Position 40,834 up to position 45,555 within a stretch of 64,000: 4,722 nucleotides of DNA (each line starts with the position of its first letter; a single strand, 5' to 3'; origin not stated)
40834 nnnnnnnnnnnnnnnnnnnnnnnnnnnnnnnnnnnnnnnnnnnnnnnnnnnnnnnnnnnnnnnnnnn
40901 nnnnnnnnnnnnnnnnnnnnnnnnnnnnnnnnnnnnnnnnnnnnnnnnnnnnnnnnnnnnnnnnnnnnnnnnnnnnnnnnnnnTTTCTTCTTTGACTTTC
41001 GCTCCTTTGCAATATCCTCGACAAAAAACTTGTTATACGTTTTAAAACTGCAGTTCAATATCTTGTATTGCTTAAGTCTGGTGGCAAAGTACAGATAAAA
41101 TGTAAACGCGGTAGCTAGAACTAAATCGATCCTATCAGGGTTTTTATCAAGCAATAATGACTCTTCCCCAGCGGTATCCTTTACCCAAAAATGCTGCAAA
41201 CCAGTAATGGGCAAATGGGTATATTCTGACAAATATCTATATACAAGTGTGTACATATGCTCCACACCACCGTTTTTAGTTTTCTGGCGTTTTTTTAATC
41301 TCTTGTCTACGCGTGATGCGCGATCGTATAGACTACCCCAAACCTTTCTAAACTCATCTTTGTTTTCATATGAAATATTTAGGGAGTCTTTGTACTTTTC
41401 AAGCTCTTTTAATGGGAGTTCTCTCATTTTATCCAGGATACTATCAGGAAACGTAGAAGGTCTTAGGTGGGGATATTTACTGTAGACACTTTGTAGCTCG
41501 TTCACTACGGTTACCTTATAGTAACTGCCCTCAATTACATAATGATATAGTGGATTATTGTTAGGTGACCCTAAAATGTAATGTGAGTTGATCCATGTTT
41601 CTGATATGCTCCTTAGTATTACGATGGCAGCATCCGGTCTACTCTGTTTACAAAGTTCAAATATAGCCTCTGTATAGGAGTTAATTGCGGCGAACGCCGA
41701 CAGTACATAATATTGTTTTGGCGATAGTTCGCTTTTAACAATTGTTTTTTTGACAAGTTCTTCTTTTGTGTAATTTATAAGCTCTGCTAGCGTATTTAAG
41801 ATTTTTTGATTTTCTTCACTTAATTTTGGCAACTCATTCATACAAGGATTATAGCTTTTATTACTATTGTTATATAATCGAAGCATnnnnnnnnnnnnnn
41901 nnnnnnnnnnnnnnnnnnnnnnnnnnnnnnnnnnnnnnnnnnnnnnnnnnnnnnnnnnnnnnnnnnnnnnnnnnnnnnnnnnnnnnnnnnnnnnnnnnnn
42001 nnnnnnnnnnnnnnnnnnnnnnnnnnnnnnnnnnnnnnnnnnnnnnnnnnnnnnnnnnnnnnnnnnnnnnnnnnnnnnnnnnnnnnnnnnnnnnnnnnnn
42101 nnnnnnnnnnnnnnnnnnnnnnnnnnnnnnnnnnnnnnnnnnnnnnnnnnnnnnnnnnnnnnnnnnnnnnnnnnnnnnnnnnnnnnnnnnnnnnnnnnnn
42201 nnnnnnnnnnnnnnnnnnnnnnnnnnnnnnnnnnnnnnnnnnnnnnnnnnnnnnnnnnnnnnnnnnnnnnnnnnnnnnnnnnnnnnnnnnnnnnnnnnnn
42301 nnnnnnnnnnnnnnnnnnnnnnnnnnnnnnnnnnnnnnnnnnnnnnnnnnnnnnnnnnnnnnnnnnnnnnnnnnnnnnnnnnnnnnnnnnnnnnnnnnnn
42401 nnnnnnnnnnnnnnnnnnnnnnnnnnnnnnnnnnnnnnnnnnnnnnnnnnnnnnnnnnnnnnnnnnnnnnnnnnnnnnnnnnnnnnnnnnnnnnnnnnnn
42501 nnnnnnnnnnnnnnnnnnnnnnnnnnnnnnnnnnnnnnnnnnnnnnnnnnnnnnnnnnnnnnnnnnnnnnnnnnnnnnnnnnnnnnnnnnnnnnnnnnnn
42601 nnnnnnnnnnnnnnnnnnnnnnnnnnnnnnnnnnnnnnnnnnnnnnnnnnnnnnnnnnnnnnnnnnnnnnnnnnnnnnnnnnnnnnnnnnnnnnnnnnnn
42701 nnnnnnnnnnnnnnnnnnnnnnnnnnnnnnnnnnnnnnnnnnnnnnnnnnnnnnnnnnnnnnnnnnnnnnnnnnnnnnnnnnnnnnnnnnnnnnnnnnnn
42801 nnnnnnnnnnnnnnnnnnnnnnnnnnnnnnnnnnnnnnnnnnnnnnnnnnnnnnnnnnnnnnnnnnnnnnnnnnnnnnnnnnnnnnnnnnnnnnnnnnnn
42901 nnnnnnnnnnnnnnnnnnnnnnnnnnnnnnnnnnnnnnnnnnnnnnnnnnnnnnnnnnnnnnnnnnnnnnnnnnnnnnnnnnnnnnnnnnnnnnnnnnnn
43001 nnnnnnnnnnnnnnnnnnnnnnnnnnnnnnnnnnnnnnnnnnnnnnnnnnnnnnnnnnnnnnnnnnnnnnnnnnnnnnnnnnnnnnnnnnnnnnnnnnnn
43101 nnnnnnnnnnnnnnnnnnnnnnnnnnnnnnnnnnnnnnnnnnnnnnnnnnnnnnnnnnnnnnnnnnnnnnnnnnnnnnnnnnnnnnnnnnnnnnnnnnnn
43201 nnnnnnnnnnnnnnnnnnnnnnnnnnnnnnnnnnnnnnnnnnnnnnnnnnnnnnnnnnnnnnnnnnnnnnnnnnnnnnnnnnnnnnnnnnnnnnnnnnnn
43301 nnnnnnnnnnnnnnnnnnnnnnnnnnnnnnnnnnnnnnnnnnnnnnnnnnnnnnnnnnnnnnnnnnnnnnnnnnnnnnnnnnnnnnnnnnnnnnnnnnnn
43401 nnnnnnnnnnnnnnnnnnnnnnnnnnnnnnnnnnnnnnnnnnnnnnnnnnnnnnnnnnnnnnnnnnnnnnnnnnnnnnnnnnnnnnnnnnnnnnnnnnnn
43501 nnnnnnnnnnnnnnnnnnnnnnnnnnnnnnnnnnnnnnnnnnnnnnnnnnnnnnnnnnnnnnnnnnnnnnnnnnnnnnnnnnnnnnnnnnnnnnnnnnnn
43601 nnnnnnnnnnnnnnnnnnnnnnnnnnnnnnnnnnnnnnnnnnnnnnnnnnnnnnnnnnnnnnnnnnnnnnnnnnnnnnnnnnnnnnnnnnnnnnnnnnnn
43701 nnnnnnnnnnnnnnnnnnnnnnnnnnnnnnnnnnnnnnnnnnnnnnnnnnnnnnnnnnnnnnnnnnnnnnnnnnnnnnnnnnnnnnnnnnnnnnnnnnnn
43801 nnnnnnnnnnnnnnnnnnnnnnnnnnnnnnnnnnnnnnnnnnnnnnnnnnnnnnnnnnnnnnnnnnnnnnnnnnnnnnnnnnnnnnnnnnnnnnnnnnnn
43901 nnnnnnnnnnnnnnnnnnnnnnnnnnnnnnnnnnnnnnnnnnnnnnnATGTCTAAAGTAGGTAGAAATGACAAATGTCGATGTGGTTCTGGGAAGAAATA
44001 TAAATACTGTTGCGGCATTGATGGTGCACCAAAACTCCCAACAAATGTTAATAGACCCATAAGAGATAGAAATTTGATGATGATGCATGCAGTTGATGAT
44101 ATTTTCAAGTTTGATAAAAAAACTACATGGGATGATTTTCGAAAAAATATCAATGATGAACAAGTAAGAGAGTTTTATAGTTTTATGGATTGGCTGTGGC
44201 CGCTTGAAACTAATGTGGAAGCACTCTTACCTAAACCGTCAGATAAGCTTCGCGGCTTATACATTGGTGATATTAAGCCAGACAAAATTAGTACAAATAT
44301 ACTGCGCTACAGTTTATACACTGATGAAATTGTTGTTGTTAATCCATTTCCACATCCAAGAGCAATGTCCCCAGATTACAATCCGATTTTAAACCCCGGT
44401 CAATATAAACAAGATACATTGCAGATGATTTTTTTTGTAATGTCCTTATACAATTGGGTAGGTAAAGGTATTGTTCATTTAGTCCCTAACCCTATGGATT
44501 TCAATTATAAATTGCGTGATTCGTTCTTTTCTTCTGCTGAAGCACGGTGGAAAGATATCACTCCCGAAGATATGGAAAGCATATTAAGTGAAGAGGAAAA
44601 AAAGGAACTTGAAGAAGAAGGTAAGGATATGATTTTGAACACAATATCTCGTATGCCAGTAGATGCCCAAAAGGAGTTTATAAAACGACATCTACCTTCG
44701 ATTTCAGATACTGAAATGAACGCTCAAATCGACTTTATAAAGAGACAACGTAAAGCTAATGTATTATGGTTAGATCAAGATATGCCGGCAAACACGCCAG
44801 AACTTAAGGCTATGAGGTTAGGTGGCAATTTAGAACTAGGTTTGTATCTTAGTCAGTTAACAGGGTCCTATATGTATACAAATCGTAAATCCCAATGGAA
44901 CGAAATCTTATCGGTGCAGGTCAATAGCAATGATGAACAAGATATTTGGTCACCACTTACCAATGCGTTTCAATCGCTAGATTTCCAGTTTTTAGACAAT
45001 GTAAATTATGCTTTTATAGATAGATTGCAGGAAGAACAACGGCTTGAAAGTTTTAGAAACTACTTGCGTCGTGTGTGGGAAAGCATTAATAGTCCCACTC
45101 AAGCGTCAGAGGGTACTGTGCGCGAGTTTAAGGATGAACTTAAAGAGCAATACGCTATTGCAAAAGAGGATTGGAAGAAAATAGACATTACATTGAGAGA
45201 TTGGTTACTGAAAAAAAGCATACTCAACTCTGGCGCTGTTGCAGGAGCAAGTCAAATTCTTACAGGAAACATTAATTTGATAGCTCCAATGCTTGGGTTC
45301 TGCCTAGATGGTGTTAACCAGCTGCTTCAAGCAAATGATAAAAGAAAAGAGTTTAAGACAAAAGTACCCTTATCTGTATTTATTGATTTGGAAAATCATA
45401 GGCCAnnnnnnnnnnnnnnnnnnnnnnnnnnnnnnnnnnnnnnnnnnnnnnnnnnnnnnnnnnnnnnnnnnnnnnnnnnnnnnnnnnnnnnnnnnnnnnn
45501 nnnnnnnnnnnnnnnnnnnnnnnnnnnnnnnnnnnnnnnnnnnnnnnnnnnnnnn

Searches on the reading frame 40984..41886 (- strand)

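Call 11: search_protein_families(library=pfam, proteins=[window:40984-41886:-], max_evalue=0.001)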
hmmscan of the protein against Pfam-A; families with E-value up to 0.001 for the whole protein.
window:40984-41886:- (301 aa): 1 family
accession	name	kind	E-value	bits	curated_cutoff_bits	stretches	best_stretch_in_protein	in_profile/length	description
PF18928.5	DUF5677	-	1e-16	61.9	27.1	1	59-238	2-163/166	Family of unknown function (DUF5677)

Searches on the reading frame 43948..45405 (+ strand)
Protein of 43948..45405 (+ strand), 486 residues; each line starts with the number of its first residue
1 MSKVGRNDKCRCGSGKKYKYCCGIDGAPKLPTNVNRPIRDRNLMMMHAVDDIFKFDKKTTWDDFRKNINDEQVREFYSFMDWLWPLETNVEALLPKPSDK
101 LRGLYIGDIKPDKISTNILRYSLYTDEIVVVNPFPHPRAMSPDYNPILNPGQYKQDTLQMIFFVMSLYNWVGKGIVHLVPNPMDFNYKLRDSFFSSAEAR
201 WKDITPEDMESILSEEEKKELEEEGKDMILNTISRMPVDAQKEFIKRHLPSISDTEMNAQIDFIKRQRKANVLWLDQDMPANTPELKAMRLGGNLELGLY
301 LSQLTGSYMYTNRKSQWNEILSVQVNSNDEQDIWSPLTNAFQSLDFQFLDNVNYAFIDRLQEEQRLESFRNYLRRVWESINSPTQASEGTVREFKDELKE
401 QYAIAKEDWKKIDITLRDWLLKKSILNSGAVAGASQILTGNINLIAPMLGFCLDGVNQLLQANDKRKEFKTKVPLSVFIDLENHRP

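Call 11: search_protein_families(library=pfam, proteins=[window:43948-45405:+], max_evalue=0.001)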
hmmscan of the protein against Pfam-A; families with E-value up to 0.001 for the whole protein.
window:43948-45405:+ (486 aa): 1 family
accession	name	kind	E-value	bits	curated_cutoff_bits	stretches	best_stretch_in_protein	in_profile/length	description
PF02810.21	SEC-C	-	5.7e-06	26.5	20.4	1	6-23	1-18/19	SEC-C motif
